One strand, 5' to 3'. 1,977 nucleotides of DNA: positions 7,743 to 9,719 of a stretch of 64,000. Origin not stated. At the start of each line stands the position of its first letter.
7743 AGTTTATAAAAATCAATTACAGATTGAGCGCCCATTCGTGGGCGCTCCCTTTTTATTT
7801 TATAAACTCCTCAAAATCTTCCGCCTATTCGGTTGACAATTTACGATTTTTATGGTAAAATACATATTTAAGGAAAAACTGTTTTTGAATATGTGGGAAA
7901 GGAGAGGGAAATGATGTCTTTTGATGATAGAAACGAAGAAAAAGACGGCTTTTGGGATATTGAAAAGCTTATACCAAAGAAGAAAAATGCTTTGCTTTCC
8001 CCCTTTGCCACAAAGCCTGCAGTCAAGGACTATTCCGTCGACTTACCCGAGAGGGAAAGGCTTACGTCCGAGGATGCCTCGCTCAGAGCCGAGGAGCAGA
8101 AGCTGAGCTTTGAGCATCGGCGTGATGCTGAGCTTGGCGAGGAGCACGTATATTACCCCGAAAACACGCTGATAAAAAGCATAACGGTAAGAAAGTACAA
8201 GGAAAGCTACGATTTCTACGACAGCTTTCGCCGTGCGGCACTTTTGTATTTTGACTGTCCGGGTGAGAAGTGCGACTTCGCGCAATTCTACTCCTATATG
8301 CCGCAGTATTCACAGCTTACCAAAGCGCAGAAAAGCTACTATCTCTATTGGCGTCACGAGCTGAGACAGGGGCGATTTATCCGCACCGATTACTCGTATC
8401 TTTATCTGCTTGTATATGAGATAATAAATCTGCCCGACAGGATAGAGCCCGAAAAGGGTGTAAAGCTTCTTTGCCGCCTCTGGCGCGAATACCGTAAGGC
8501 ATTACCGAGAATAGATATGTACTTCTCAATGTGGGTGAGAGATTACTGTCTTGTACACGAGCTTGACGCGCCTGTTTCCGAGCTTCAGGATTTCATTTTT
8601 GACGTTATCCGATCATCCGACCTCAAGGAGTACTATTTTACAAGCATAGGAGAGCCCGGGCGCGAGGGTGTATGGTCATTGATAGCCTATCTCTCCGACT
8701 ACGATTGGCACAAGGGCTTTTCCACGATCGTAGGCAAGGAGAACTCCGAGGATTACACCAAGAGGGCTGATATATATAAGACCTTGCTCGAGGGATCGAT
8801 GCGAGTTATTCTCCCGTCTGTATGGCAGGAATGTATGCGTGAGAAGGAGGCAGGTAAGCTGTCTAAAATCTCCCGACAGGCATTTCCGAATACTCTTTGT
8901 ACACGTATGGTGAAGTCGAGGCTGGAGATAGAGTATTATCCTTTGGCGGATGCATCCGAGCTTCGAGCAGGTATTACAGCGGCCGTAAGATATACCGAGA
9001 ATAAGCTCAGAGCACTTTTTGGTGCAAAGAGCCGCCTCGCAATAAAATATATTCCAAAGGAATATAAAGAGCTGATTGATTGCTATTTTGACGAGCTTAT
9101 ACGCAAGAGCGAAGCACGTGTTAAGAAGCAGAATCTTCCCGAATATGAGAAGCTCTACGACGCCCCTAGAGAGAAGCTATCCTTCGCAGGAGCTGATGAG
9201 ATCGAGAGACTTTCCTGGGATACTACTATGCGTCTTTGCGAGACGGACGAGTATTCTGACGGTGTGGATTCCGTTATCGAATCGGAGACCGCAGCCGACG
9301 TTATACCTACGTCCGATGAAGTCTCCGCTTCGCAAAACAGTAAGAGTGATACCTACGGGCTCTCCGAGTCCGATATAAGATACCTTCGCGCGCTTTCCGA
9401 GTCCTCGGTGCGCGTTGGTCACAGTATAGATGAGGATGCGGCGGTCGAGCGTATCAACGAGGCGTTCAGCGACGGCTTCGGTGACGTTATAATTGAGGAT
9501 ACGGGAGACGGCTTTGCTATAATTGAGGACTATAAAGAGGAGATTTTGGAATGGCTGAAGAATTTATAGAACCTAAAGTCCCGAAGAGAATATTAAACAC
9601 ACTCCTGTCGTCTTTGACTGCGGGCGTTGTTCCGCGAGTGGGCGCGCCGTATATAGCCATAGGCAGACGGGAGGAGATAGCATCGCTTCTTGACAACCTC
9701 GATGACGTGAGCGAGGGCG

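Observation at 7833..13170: TerB-N/TerB-C protein + DUF2791-like ATPase + SF2 helicase operon: a Shango-type antiphage system among housekeeping genes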

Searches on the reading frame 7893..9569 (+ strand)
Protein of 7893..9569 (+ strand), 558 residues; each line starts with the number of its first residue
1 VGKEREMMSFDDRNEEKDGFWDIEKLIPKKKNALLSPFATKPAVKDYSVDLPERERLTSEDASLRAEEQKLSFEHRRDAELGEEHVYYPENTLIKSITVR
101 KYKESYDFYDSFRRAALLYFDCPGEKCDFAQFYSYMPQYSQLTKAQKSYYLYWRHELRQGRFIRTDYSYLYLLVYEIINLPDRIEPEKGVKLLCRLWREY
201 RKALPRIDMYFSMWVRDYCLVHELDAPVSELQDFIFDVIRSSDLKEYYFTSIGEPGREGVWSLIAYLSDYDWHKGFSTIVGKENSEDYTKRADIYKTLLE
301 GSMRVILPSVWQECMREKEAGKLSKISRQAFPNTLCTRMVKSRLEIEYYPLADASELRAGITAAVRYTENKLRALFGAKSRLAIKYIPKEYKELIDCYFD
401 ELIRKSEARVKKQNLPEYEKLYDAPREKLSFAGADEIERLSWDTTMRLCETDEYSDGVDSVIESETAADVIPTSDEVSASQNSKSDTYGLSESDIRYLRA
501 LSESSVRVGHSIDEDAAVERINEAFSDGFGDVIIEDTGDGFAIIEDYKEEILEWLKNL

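Call 3: search_protein_families(library=pfam, proteins=[window:7893-9569:+], max_evalue=0.01)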
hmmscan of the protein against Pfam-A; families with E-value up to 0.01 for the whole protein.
window:7893-9569:+ (558 aa): 2 families
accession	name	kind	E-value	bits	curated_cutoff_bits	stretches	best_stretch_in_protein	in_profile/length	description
PF13208.11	TerB_N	-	1.8e-15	57.7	25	1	109-230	31-143/207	TerB N-terminal domain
PF15615.11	TerB_C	-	6.3e-11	43.1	26.3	1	464-551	58-147/148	TerB-C domain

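Call 4: search_protein_families(library=padloc, proteins=[window:7893-9569:+], max_evalue=0.01)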
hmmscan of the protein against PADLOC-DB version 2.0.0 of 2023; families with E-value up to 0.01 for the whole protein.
window:7893-9569:+ (558 aa): 1 family
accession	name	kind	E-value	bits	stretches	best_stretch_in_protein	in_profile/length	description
PDLC03958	SngA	-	9.8e-48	162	1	90-555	67-527/528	-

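Call 5: search_protein_families(library=ncbifam, proteins=[window:7893-9569:+], max_evalue=0.01)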
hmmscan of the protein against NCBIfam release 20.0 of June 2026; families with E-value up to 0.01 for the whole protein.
window:7893-9569:+ (558 aa): 0 families

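Call 25: search_solved_structures(query=window:7911-9569:+, max_evalue=1)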
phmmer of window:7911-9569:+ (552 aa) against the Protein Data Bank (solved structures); distinct sequences matched with E-value up to 1: 0.

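Call 28: find_homologous_proteins(query=window:7911-9569:+, max_evalue=0.001)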
Query window:7911-9569:+ (552 aa): 670 proteins with E <= 0.001 among 8000 candidates; the best 120 are listed.
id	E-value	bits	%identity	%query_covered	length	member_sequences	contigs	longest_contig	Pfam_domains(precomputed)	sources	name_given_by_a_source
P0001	0.0e+0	1224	98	100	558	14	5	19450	PF13208.12,PF15615.12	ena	-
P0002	0.0e+0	1015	80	100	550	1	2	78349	PF13208.12,PF15615.12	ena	-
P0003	2.2e-294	995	80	100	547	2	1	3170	PF13208.12,PF15615.12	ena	-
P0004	2.2e-292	989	78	100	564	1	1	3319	PF13208.12,PF15615.12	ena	-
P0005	1.0e-291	987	79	100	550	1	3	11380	PF13208.12,PF15615.12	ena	-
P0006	2.4e-290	982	78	100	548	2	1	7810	PF13208.12,PF15615.12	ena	-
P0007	8.8e-290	980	78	100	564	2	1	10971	PF13208.12,PF15615.12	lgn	-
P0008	3.0e-289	978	77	100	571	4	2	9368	PF13208.12,PF15615.12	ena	-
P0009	5.5e-288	974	77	100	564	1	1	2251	PF13208.12,PF15615.12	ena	-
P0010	1.1e-287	973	77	100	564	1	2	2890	PF13208.12,PF15615.12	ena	-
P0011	1.3e-287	973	77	100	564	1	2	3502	PF13208.12,PF15615.12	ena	-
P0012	1.7e-287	973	76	100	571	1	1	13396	PF13208.12,PF15615.12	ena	-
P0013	2.8e-287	972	76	100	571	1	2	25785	PF13208.12,PF15615.12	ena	-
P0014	2.3e-286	969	77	100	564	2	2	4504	PF13208.12,PF15615.12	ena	-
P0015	1.9e-285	966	76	100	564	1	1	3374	PF13208.12,PF15615.12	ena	-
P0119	1.4e-161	557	43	98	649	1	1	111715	PF13208.12,PF15615.12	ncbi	-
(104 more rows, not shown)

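Call 36: predict_structure(alignment_id=A1)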
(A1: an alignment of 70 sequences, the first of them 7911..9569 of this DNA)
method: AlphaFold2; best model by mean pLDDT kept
length: 552 residues; sequences in the alignment: 70
mean_pLDDT: 78.8   pTM: 0.61
mean pLDDT of the five models: 78.8, 77.5, 75.5, 75.4, 75.1
residues with pLDDT >= 90: 248; 70-90: 164; 50-70: 47; < 50: 93
segments of 3 or more residues with pLDDT < 50: 1-16, 22-42, 44-52, 61-66, 69-71, 445-477
pLDDT, mean of each block of 10 residues (from residue 1): 38 49 41 41 45 49 46 76 91 88 86 88 85 88 93 91 93 93 95 91 92 94 89 90 82 89 89 90 93 94 90 90 88 89 90 95 94 89 96 94 87 66 58 64 46 35 35 47 90 85 77 93 88 90 91 85
secondary structure, 60 per line:
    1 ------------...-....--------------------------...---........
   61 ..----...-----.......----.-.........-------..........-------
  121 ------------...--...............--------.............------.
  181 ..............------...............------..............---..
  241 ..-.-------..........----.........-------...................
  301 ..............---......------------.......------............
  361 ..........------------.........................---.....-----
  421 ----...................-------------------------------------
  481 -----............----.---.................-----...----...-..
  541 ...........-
elements in order: H17-20 H53-62 E75-81 E88-96 H104-113 H138-152 H161-173 H180-194 H201-215 H222-235 H239-242 H252-261 H266-274 H282-314 E318-323 E336-342 H349-370 H383-407 H411-415 H425-443 H486-497 H506-522 E528-530 E535-537 H539-551

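Call 40: fold_search(model_id=the predicted structure, library=pdb)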
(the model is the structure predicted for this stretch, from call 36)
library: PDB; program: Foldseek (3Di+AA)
matches with E <= 10: 51; with E <= 0.001: 0
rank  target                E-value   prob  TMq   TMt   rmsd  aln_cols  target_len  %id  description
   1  6t46_C                1.1e+00  0.08  0.12  0.15  22.4       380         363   12  Structure of the Rap conjugation gene regulator of the plasmid pLS20 in complex with the Phr* peptide (released 2020-06-24)
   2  8tao_A                1.7e+00  0.09  0.12  0.10  12.9       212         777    9  Quis and CDPPB bound active mGlu5 (released 2023-10-11)
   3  8iei_B                1.9e+00  0.09  0.12  0.19  16.7       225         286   10  Cryo-EM structure of GPR156A/B of G-protein free GPR156 (local refine) (released 2024-02-14)
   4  8iep_D                2.2e+00  0.08  0.12  0.19  23.8       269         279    8  Cryo-EM structure of GPR156C/D of G-protein free GPR156 (local refine) (released 2024-02-14)
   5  9mb9_D                2.2e+00  0.04  0.10  0.08  17.4       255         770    9  Cryo-EM structure of Gi-bound GPCR (released 2025-10-01)
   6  3mv2_B                2.3e+00  0.03  0.09  0.13  19.3       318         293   12  Crystal Structure of a-COP in Complex with e-COP (released 2010-06-16)
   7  6uo9_A                2.5e+00  0.07  0.14  0.12  17.0       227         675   14  Human metabotropic GABA(B) receptor bound to agonist SKF97541 in its intermediate state 2 (released 2020-06-10)
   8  8as7_A                2.7e+00  0.02  0.05  0.02  19.6       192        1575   11  Structure of the SFTSV L protein stalled at early elongation [EARLY-ELONGATION] (released 2023-01-18)
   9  7c7s_A                3.1e+00  0.04  0.12  0.11  16.4       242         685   13  Cryo-EM structure of the CGP54626-bound human GABA(B) receptor in inactive state. (released 2020-07-01)
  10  7bfp_C                3.2e+00  0.07  0.16  0.25  16.8       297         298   11  Structure of the Integrator cleavage module with INTS4/9/11 (released 2021-03-24)
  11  9uta_B                3.7e+00  0.07  0.14  0.21  14.5       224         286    9  The transmembrane domains of human sweet taste receptor TAS1R2 and TAS1R3 in the apo state (released 2025-07-16)
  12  4z53_B                3.9e+00  0.01  0.07  0.06  30.5       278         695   10  Quinolone(Trovafloxacin)-DNA cleavage complex of topoisomerase IV from S. pneumoniae (released 2016-09-14)
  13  9hmf_L                4.3e+00  0.06  0.12  0.11  17.4       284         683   11  Periplasmic scaffold of the Campylobacter jejuni flagellar motor (alpha carbon trace) (released 2024-12-25)
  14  7sus                  4.3e+00  0.03  0.10  0.13  13.9       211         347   12  Crystal structure of Apelin receptor in complex with small molecule (released 2022-07-27)
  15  7nb2_AAA              4.3e+00  0.01  0.07  0.10  21.2       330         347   12  Crystal structure of human choline alpha in complex with an inhibitor (released 2021-10-13)
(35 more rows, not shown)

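Call 93: find_encoding_contigs(protein=P0119, flank=8000, max_places=2)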
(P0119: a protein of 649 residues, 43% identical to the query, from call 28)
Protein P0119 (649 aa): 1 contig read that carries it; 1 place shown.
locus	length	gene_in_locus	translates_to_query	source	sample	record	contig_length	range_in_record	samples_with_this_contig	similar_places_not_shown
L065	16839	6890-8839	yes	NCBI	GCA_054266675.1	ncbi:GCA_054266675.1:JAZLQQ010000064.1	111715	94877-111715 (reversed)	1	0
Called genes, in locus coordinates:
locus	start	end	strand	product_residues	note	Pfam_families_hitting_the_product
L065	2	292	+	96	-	?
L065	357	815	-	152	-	PF00436:SSB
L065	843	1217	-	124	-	PF01250:Ribosomal_S6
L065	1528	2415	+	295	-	PF00288:GHMP_kinases_N, PF08544:GHMP_kinases_C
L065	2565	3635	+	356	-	PF00892:EamA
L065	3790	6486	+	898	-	PF13306:LRR_5, PF13855:LRR_8 (faint), PF13306:LRR_5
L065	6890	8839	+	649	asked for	PF13208:TerB_N, PF15615:TerB_C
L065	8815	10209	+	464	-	PF10923:BrxC_BrxD, PF13191:AAA_16 (weak)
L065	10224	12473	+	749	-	PF00270:DEAD, PF00271:Helicase_C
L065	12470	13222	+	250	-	PF01209:Ubie_methyltran, PF13489:Methyltransf_23, PF05401:NodS, PF03848:TehB (weak), PF13847:Methyltransf_31, PF08241:Methyltransf_11, PF08242:Methyltransf_12, PF13649:Methyltransf_25, +1 more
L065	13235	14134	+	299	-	PF01430:HSP33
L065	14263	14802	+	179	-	-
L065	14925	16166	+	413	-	PF00365:PFK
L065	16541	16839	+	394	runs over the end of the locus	PF00438:S-AdoMet_synt_N, PF02772:S-AdoMet_synt_M, PF02773:S-AdoMet_synt_C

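Call 99: search_protein_representatives(protein=window:7911-9569:+)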
Query: 552 residues. Proteins with E-value up to 0.001 (for the whole library): 2155; up to 1e-10: 1097; up to 1e-30: 407. The best 150 are listed.
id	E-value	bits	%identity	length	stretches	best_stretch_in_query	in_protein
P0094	1.6e-180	617.9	77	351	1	203-552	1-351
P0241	6.7e-147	506.9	45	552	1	5-550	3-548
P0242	3.8e-146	504.4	46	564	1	3-551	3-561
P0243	5.0e-145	500.7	50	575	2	6-464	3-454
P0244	1.3e-141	489.4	47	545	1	8-551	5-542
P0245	1.9e-129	449.3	45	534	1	8-551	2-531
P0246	6.3e-126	437.7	45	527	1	7-550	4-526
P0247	1.2e-124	433.4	43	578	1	6-550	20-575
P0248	8.1e-123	427.4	41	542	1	11-549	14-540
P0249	4.5e-122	425.0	97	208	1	345-552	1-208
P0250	2.6e-120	419.2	47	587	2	9-449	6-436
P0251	2.9e-120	419.0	44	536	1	7-545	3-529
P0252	3.6e-119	415.4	45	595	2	77-550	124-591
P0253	3.2e-117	409.0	43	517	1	10-551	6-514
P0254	7.2e-115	401.2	45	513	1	2-552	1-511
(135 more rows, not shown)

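Call 102: find_homologous_proteins(query=A3, max_evalue=1e-10)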
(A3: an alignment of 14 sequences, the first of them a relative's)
Query A3 (14 sequences) (557 aa, profile of the alignment): 515 proteins with E <= 1e-10 among 8000 candidates; the best 120 are listed.
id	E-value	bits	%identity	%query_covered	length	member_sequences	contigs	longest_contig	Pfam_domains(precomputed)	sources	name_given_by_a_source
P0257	1.8e-199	682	100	100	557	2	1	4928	PF13208.12,PF15615.12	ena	-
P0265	7.1e-195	667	38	98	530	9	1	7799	PF13208.12,PF15615.12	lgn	-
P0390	5.7e-186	638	84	100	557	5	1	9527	PF13208.12,PF15615.12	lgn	-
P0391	1.0e-183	630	71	100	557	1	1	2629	PF13208.12,PF15615.12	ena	-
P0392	5.7e-182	624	69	100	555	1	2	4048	PF13208.12,PF15615.12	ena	-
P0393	5.5e-181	621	70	100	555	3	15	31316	PF13208.12,PF15615.12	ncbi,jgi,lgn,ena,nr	ncbi:MAG: hypothetical protein E7587_02765 [Ruminococcaceae bacterium]|nr:hypothetical protein [Osci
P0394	7.7e-180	617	67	100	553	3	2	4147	PF13208.12,PF15615.12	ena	-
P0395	3.5e-179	615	32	98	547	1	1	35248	PF13208.12,PF15615.12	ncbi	-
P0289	1.2e-177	610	37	86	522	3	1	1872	PF13208.12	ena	-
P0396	2.5e-177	609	70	100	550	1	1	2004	PF13208.12,PF15615.12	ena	-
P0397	1.9e-176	606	31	98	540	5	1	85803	PF13208.12,PF15615.12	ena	-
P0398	2.4e-176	606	33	98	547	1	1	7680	PF13208.12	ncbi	-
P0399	5.0e-176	605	33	98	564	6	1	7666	PF13208.12,PF15615.12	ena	-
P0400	7.0e-176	604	34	97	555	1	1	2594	PF13208.12,PF15615.12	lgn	-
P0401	2.9e-173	596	39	98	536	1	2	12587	PF13208.12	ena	-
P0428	4.1e-164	566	32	99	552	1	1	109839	PF13208.12,PF15615.12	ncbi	-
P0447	7.5e-162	558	39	98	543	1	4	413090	PF13208.12,PF15615.12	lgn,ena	-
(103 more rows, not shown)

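Call 103: find_encoding_contigs(protein=P0393, flank=8000, max_places=1)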
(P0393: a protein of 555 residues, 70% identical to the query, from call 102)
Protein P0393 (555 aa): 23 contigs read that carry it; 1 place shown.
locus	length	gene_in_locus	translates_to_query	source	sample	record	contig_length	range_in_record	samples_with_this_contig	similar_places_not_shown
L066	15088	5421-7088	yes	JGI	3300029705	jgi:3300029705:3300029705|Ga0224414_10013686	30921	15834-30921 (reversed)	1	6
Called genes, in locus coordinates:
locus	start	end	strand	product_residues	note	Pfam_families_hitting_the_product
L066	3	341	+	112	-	?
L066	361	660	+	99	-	-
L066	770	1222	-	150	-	PF00436:SSB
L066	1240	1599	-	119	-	PF01250:Ribosomal_S6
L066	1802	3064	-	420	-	PF01594:AI-2E_transport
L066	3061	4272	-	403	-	PF01594:AI-2E_transport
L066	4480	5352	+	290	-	PF00288:GHMP_kinases_N, PF08544:GHMP_kinases_C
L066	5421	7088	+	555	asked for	PF13208:TerB_N, PF15615:TerB_C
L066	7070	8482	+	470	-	PF10923:BrxC_BrxD, PF13191:AAA_16 (weak)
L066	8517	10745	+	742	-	PF04851:ResIII (weak), PF00270:DEAD, PF00271:Helicase_C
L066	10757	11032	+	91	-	PF01371:Trp_repressor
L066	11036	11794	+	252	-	PF01209:Ubie_methyltran (weak), PF13489:Methyltransf_23, PF02353:CMAS (weak), PF09445:Methyltransf_15 (weak), PF13847:Methyltransf_31, PF08241:Methyltransf_11, PF08242:Methyltransf_12, PF13649:Methyltransf_25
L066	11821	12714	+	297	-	PF01430:HSP33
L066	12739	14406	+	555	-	PF13320:GH123_cat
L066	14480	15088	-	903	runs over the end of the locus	PF13229:Beta_helix (faint), PF21231:GH141_M (weak)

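Call 104: find_encoding_contigs(protein=P0397, flank=8000, max_places=1)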
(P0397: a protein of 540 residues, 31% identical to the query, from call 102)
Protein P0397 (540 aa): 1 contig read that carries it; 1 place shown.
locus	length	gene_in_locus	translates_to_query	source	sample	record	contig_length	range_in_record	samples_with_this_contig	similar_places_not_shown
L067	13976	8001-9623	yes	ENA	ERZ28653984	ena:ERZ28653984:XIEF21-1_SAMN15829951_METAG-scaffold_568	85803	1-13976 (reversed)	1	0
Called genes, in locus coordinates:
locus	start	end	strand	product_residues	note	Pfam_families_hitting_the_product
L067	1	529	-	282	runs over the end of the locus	PF02311:AraC_binding, PF07883:Cupin_2 (weak), PF12833:HTH_18, PF00165:HTH_AraC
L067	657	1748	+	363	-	PF01636:APH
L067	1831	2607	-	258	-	PF20316:DUF6612 (weak)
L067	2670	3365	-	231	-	PF04542:Sigma70_r2, PF04545:Sigma70_r4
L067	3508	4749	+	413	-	PF00365:PFK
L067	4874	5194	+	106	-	PF03551:PadR, PF13601:HTH_34 (weak), PF22194:WHD_F93 (weak)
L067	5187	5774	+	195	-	PF22564:HAAS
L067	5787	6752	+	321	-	PF13349:DUF4097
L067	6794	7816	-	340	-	PF01564:Spermine_synth (weak)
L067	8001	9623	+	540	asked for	PF13208:TerB_N, PF15615:TerB_C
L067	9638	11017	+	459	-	PF10923:BrxC_BrxD, PF13191:AAA_16 (weak)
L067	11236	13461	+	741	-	PF00270:DEAD, PF04851:ResIII (weak), PF00271:Helicase_C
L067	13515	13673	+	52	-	PF00301:Rubredoxin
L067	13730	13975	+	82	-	?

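Call 105: find_encoding_contigs(protein=P0428, flank=8000, max_places=1)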
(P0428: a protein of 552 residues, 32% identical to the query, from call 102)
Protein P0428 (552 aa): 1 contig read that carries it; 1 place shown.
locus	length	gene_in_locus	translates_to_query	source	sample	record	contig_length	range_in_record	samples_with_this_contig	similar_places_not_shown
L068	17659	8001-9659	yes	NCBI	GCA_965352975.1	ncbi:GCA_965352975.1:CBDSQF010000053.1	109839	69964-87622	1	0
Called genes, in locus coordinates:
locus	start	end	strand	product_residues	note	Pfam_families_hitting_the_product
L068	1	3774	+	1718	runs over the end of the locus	PF13472:Lipase_GDSL_2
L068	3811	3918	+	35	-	-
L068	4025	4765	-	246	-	PF04892:VanZ-LLP1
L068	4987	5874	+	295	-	PF00483:NTP_transferase (weak), PF12804:NTP_transf_3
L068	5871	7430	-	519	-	PF01554:MatE (faint), PF01943:Polysacc_synt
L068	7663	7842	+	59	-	PF00301:Rubredoxin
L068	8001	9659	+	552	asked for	PF13208:TerB_N, PF15615:TerB_C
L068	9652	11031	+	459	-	PF10923:BrxC_BrxD, PF13191:AAA_16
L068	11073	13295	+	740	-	PF00270:DEAD, PF00271:Helicase_C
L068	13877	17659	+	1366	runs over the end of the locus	PF13472:Lipase_GDSL_2 (weak)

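Call 106: find_encoding_contigs(protein=P0447, flank=8000, max_places=1)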
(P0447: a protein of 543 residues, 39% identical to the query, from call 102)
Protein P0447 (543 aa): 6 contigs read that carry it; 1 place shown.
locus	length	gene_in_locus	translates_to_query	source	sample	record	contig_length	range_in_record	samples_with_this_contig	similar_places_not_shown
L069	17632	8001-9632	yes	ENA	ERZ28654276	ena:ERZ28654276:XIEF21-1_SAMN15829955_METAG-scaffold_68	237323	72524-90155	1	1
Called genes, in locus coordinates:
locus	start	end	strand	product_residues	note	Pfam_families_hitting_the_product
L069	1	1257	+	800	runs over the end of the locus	PF00133:tRNA-synt_1, PF01406:tRNA-synt_1e (faint), PF09334:tRNA-synt_1g, PF13603:tRNA-synt_1_2, PF00133:tRNA-synt_1, PF08264:Anticodon_1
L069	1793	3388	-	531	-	-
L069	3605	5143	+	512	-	PF01564:Spermine_synth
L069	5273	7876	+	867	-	PF00690:Cation_ATPase_N, PF00122:E1-E2_ATPase, PF00702:Hydrolase, PF00689:Cation_ATPase_C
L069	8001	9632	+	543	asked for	PF13208:TerB_N, PF15615:TerB_C (weak)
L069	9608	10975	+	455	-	PF10923:BrxC_BrxD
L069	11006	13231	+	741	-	PF00270:DEAD, PF04851:ResIII (faint), PF00271:Helicase_C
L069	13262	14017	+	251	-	PF01209:Ubie_methyltran, PF05401:NodS (weak), PF13489:Methyltransf_23, PF02353:CMAS (weak), PF13847:Methyltransf_31, PF08241:Methyltransf_11, PF08242:Methyltransf_12, PF13649:Methyltransf_25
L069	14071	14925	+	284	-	PF01430:HSP33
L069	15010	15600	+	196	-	PF02777:Sod_Fe_C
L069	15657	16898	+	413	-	PF00365:PFK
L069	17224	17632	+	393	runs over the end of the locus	PF00438:S-AdoMet_synt_N, PF02772:S-AdoMet_synt_M, PF02773:S-AdoMet_synt_C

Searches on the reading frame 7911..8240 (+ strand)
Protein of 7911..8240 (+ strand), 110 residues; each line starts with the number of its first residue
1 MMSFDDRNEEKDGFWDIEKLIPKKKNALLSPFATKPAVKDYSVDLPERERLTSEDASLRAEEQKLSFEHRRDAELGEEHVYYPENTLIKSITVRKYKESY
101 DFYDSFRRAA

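Call 27: search_protein_families(library=pfam, proteins=[window:7911-8240:+], max_evalue=5)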
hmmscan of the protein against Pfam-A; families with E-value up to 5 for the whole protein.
window:7911-8240:+ (110 aa): 1 family
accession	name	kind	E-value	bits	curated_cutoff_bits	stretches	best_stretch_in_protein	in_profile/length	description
PF20089.4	DUF6481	-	0.0064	17.5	24.6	1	10-75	5-69/119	Family of unknown function (DUF6481)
